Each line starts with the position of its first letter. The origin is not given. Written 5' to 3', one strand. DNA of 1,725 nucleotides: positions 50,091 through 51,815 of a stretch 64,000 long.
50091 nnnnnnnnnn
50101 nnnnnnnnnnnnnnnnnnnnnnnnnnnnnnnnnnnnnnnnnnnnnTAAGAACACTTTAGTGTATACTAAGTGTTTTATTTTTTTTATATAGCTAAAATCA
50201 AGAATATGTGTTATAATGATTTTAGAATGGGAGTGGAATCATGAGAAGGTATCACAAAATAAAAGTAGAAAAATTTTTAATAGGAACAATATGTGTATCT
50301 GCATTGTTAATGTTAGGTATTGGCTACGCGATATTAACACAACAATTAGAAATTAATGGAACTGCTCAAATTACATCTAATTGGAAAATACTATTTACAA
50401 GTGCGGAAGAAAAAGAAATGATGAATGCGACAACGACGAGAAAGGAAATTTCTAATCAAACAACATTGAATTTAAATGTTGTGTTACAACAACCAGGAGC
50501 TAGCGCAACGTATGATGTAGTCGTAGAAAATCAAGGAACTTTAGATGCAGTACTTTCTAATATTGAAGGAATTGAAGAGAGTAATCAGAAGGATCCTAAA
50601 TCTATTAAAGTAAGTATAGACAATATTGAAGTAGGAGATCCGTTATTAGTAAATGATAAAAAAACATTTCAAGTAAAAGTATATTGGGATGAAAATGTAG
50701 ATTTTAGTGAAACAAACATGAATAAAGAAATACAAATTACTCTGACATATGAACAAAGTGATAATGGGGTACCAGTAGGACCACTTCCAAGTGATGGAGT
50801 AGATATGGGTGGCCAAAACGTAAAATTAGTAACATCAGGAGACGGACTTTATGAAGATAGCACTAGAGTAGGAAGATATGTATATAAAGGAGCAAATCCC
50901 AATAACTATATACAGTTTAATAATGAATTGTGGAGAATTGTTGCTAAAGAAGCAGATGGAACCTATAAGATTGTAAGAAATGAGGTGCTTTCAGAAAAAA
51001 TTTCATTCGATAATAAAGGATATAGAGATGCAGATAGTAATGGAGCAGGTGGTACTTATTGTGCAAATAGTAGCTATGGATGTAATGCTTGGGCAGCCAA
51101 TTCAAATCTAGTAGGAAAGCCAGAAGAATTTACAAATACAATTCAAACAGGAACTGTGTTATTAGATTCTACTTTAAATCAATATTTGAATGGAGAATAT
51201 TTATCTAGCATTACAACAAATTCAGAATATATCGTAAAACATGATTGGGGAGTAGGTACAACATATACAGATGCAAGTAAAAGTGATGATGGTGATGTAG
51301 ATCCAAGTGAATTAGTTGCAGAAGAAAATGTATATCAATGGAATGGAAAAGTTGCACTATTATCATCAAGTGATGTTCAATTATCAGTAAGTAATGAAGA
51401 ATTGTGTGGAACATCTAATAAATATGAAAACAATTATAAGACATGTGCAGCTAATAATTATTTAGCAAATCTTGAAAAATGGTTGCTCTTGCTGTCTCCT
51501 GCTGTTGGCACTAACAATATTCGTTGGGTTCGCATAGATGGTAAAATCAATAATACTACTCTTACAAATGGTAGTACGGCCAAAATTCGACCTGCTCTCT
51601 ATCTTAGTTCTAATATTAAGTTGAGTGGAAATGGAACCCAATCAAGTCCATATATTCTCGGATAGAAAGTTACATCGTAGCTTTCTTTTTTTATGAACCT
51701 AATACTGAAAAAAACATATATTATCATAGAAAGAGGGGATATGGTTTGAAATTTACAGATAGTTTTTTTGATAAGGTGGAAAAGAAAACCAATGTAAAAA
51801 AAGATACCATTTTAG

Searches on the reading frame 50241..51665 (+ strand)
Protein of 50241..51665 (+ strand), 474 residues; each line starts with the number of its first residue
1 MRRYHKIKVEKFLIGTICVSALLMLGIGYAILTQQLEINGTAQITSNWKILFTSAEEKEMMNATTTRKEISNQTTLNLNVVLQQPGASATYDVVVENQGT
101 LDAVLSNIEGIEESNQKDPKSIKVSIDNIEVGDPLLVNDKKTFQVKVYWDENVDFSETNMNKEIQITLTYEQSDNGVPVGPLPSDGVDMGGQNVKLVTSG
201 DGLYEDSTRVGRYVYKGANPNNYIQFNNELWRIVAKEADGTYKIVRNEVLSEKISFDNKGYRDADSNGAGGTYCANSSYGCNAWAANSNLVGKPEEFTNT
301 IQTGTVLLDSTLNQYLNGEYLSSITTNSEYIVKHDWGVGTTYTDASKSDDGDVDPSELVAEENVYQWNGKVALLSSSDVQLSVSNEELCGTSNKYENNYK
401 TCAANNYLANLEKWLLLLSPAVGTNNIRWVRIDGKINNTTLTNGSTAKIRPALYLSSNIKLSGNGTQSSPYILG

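Call 3: search_protein_families(library=pfam, proteins=[window:50241-51665:+], max_evalue=1)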
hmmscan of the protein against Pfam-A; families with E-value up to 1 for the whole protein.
window:50241-51665:+ (474 aa): 2 families
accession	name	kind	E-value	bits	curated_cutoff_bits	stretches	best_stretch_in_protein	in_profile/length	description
PF19789.6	DUF6273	-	5.1e-08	33.4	23.5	1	309-456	35-171/172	Domain of unknown function (DUF6273)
PF24004.1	Microp_archaea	-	0.24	11.4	27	1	13-27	8-22/29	Archaeal microprotein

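Call 4: search_protein_families(library=ncbifam, proteins=[window:50241-51665:+], max_evalue=1)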
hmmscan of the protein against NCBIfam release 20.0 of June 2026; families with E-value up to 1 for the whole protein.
window:50241-51665:+ (474 aa): 5 families
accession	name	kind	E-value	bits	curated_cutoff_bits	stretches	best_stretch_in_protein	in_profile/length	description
NF004140.0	PRK05618.4-3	equivalog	0.0042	16.5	270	1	69-141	94-161/197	50S ribosomal protein L25/general stress protein Ctc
NF041840.1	rnfG_Methano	equivalog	0.017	14.7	230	1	16-104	17-103/189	Rnf electron transport complex subunit RnfG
NF004139.0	PRK05618.4-2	equivalog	0.072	12.5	195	1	74-142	104-167/202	50S ribosomal protein L25/general stress protein Ctc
NF041019.1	glyceraldDH_beta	equivalog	0.073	12.3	350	1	55-108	65-118/280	glyceraldehyde dehydrogenase subunit beta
NF004133.0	PRK05618.2-4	equivalog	0.25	10.8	197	1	95-141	115-160/210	50S ribosomal protein L25/general stress protein Ctc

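Call 9: find_homologous_proteins(query=window:50241-51665:+)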
Query window:50241-51665:+ (474 aa): 1051 proteins with E <= 0.001 among 8000 candidates; the best 120 are listed.
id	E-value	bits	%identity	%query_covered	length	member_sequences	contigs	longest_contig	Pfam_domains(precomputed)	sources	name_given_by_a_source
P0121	0.0e+0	1032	97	100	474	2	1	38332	PF19789.7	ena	-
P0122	4.6e-251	851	80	100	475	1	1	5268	-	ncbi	-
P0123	2.1e-201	688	67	100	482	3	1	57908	-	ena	-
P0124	2.9e-199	681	66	100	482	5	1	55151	-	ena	-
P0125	3.6e-193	661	65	100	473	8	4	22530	PF19789.7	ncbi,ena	-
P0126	1.1e-192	659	65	100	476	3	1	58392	PF19789.7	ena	-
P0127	8.4e-192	656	65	100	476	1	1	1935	PF19789.7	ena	-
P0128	1.6e-175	603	71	82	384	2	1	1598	-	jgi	-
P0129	1.2e-151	524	54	100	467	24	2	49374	PF19789.7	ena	-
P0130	5.5e-149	515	55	100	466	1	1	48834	PF19789.7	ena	-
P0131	1.1e-148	514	55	99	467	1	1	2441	PF19789.7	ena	-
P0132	2.5e-148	513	55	100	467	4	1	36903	PF19789.7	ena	-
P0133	1.0e-147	511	55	99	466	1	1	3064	PF19789.7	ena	-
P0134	2.1e-146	506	53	100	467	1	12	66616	PF19789.7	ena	-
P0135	2.8e-146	506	54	100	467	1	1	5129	PF19789.7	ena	-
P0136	3.9e-146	506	54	100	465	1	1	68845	PF19789.7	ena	-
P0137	8.0e-146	505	54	100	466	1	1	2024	PF19789.7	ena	-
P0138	9.8e-146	504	54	100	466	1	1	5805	PF19789.7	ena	-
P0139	1.0e-145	504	54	100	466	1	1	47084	PF19789.7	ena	-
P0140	1.2e-145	504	54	100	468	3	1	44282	PF19789.7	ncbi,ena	-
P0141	3.8e-145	502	53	100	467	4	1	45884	PF19789.7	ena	-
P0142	5.2e-145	502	54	100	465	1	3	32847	PF19789.7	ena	-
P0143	5.4e-145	502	54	100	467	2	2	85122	PF19789.7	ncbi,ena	-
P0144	6.8e-145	502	53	100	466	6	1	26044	PF19789.7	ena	-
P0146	8.9e-145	501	55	98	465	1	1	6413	PF19789.7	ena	-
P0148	3.6e-144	499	53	100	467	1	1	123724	PF19789.7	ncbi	-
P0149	6.8e-144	498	54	100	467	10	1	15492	PF19789.7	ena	-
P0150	1.3e-143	497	54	100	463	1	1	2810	PF19789.7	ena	-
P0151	1.9e-143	497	53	100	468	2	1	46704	PF19789.7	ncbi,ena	-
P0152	6.0e-143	495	53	99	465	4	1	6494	PF19789.7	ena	-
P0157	1.8e-141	490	56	95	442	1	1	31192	PF19789.7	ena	-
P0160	8.3e-141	488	52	99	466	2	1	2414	PF19789.7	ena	-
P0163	2.9e-140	486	53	99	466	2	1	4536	PF19789.7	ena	-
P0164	4.1e-140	486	53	100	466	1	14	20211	PF19789.7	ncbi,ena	-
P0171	4.6e-139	482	52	100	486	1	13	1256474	-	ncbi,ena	-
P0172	4.9e-139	482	53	99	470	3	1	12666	PF19789.7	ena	-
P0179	8.1e-139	482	51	100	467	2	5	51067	PF19789.7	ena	-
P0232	2.0e-137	477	51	99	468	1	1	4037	PF19789.7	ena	-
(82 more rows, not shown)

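Call 30: predict_structure(alignment_id=A2)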
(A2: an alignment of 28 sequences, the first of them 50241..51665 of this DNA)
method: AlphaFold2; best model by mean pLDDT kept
length: 474 residues; sequences in the alignment: 28
mean_pLDDT: 47.3   pTM: 0.32
mean pLDDT of the five models: 47.3, 47.2, 46.8, 46.8, 46.4
residues with pLDDT >= 90: 8; 70-90: 97; 50-70: 63; < 50: 306
segments of 3 or more residues with pLDDT < 50: 1-6, 28-47, 114-117, 179-193, 208-212, 220-224, 226-463, 465-474
pLDDT, mean of each block of 10 residues (from residue 1): 46 61 54 31 42 86 86 81 87 86 79 51 82 82 88 70 82 59 29 53 51 51 47 46 40 29 37 30 26 32 27 27 30 24 34 40 27 27 25 25 27 30 32 32 32 28 38 33
secondary structure, 60 per line:
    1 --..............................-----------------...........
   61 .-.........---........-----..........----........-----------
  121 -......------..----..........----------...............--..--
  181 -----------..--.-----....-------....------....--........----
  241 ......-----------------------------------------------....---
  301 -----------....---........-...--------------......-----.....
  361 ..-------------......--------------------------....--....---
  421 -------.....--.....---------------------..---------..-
elements in order: H3-32 E50-61 E63-71 E75-82 E88-97 E102-109 E122-127 E140-149 E160-174 E202-205 E213-216 E223-226 E229-236 E241-246 H294-297 H312-315 H319-326 H345-350 H356-362 H376-381 E408-411 E414-417 E428-432 E435-439
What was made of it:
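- On Pfam DUF6273 (PF19789): The B module could not be checked because its model has pLDDT below 50 (call 30).
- The B model is poor in its DUF6273 part (pLDDT below 50, call 30).
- Tried and rejected: The structure prediction of B failed for its DUF6273 part (pLDDT 47, call 30).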

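Call 54: fold_search(model_id=the predicted structure, library=pdb)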
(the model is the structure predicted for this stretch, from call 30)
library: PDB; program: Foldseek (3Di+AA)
matches with E <= 10: 498; with E <= 0.001: 0
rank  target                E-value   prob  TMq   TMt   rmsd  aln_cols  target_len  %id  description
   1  2vj0_A                3.1e-03  0.87  0.14  0.24  20.3       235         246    8  Crystal structure of the alpha-adaptin appendage domain, from the AP2 adaptor complex, in complex with an FXDNF peptid (released 2007-12-25)
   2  3hs8_A                4.7e-03  0.82  0.14  0.24  20.3       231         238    9  Intersectin 1-peptide-AP2 alpha ear complex (released 2010-02-23)
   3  7ohi_A                5.9e-03  0.66  0.13  0.22  20.0       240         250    9  FCHO1-peptide-AP2 alpha ear complex (released 2022-06-01)
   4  1w80_A                7.0e-03  0.77  0.14  0.24  19.9       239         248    8  Crystal structure of the alpha-adaptin appendage domain, from the AP2 adaptor complex, bound to 2 peptides from Synapt (released 2004-10-27)
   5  9ppp_A                7.3e-03  0.75  0.14  0.25  19.8       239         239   10  Structure of Alpha Appendage of AP2 bound to the extended FxDxF motif derived of CCDC32 (released 2026-04-08)
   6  1b9k                  8.7e-03  0.77  0.14  0.25  19.5       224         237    8  ALPHA-ADAPTIN APPENDAGE DOMAIN, FROM CLATHRIN ADAPTOR AP2 (released 1999-07-06)
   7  6bqm                  8.7e-03  0.15  0.08  0.08  17.7       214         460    8  Secreted serine protease VesC from Vibrio cholerae (released 2018-11-28)
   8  9pue_A                1.5e-02  0.60  0.14  0.24  20.0       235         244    9  Structure of Alpha Appendage of AP2 bound to the FxDxF motif derived of CCDC32 (released 2026-04-08)
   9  9qpq_H                1.6e-02  0.54  0.10  0.17  17.2       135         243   12  The structure of the COPI leaf bound to GOLPH3 (released 2025-10-22)
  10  1qtp                  2.6e-02  0.54  0.14  0.24  20.3       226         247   10  CRYSTAL STRUCTURE OF THE AP-2 CLATHRIN ADAPTOR ALPHA-APPENDAGE (released 1999-07-12)
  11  2wmp_B                2.7e-02  0.84  0.14  0.38  10.0       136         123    7  Structure of the E. coli chaperone PapD in complex with the pilin domain of the PapGII adhesin (released 2010-08-25)
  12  1of3_A                2.7e-02  0.47  0.09  0.22  15.1       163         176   10  Structural and thermodynamic dissection of specific mannan recognition by a carbohydrate-binding module, TmCBM27 (released 2003-04-17)
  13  2edm                  3.4e-02  0.80  0.13  0.33  11.8       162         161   10  Crystal Structure of Envelope Protein VP26 from White Spot Syndrome Virus (WSSV) (released 2007-06-05)
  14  2ed6_A                3.6e-02  0.90  0.12  0.28   8.2       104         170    9  Crystal Structure of Envelope Protein VP28 from White Spot Syndrome Virus (WSSV) (released 2007-06-05)
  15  8e2f                  4.2e-02  0.91  0.15  0.10   8.6       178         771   11  Cryo-EM structure of N-terminal arm of BIRC6 (from local refinement 2) (released 2023-02-15)
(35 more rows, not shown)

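Call 57: find_encoding_contigs(protein=P0171, flank=8000, max_places=2)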
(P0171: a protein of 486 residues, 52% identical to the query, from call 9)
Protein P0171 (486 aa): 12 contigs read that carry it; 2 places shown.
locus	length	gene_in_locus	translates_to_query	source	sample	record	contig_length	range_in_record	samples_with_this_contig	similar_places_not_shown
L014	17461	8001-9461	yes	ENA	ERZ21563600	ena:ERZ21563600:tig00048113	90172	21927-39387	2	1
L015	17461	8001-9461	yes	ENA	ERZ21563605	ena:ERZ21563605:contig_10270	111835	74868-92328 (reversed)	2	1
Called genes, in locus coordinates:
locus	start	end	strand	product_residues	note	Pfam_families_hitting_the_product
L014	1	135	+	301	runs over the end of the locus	-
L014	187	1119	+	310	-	-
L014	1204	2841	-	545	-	PF17425:Arylsulfotran_N, PF05935:Arylsulfotrans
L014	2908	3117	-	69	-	PF14098:SSPI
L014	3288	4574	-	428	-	-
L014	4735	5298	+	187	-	PF04011:LemA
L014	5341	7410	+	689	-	PF09972:DUF2207, PF20990:DUF2207_C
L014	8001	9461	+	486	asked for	-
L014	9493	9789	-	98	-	-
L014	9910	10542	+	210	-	PF02390:Methyltransf_4, PF13847:Methyltransf_31 (weak)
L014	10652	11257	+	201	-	-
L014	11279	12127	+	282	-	-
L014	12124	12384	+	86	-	-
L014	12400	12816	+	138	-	PF12732:YtxH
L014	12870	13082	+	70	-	-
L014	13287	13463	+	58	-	PF00589:Phage_integrase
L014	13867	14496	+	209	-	PF00265:TK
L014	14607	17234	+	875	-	PF01326:PPDK_N, PF00391:PEP-utilizers, PF02896:PEP-utilizers_C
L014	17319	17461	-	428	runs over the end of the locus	PF01610:DDE_Tnp_ISL3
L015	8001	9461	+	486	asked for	-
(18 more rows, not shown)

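Call 58: find_encoding_contigs(protein=P0123, flank=8000, max_places=1)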
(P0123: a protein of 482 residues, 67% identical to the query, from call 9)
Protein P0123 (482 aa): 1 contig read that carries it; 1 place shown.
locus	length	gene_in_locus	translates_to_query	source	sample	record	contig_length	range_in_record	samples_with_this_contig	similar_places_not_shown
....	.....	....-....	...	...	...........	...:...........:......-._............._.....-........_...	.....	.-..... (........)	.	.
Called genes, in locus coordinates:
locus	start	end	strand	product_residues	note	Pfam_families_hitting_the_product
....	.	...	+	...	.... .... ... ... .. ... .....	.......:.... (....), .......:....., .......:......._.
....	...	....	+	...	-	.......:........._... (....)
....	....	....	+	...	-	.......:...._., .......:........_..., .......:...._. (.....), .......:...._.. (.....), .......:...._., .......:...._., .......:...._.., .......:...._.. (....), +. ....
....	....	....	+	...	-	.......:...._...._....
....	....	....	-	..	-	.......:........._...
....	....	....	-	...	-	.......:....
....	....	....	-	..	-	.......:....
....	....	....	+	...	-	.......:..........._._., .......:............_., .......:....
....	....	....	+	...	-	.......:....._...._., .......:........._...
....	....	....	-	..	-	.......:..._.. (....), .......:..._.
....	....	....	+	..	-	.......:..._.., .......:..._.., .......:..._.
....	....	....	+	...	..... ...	-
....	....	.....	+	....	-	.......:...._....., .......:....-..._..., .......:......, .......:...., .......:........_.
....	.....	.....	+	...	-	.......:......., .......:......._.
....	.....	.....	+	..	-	-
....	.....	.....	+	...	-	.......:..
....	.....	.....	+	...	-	?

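Call 59: search_solved_structures(query=A2, max_evalue=10, show_alignments=2)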
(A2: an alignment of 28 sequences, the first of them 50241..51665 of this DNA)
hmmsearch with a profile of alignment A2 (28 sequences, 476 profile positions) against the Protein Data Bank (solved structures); distinct sequences matched with E-value up to 10: 3.
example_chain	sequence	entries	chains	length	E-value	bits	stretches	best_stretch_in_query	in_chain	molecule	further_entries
2n0m_A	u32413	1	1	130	0.41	12.6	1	61-112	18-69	Lipid modified azurin protein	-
3ay2_A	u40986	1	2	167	0.7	11.9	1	61-111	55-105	Lipid modified azurin protein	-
5ckw_B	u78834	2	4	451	2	10.4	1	100-158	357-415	LegK4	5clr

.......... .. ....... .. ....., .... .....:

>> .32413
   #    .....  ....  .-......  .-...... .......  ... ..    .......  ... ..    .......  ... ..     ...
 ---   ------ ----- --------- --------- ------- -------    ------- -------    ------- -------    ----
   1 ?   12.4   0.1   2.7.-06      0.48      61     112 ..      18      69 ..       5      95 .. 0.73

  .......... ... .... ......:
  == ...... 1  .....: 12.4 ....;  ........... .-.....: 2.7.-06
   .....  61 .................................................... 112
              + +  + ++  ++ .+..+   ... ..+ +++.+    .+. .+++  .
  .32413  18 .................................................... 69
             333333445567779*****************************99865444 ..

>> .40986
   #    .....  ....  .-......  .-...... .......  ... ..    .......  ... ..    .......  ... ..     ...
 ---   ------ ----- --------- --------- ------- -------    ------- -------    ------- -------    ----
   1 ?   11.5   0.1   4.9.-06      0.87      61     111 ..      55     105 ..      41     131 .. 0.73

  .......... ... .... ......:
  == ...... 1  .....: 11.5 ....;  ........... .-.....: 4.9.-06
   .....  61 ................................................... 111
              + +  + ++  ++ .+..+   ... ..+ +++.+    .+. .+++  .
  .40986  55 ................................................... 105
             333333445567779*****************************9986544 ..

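Call 85: find_related_loci(query=A2, collection=metagenome_contigs, flank=8000)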
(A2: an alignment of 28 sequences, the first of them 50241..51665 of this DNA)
Query A2 (474 aa) in metagenome_contigs; peptide patterns used: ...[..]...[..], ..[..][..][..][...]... (x = any residue, [..] = any of these).
250 stretches matched a pattern; 70 encode a relative of the query (tblastn E <= 1e-3); 70 distinct loci.
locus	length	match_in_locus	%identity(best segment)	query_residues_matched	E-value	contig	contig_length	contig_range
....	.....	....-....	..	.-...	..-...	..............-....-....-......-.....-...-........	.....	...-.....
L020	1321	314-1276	65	2-325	2e-151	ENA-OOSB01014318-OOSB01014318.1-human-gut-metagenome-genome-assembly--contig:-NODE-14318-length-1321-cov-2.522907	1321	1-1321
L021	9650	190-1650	49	2-473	2e-140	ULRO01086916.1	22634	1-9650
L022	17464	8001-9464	50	1-474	3e-134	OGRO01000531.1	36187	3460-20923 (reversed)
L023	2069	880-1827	64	2-320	9e-143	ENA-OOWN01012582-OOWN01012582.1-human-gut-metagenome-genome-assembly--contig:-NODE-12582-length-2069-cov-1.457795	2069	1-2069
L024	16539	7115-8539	50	7-474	2e-131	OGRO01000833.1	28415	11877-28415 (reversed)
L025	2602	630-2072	48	7-474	6e-138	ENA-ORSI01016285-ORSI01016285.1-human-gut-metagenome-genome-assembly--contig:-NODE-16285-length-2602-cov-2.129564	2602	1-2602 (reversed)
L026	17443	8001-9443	48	1-473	6e-128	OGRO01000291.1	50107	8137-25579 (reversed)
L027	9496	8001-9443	44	1-474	6e-126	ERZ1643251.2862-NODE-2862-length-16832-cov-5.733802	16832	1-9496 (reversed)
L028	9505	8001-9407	46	1-473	2e-120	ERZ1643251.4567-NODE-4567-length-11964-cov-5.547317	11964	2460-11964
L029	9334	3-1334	48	46-474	2e-118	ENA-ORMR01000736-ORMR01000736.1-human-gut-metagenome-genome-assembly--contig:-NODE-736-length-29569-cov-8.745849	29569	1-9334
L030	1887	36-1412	44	1-471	3e-110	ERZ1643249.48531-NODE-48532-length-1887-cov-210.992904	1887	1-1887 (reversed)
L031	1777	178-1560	41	1-473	1e-105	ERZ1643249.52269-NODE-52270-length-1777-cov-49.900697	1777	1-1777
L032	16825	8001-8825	64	196-471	2e-98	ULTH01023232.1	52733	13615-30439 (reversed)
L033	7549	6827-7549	63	3-248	2e-98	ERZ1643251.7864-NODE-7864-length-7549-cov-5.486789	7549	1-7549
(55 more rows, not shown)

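Call 91: search_protein_families(library=phrogs, proteins=[window:50241-51665:+], max_evalue=0.01)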
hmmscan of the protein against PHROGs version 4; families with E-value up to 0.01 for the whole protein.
window:50241-51665:+ (474 aa): 0 families
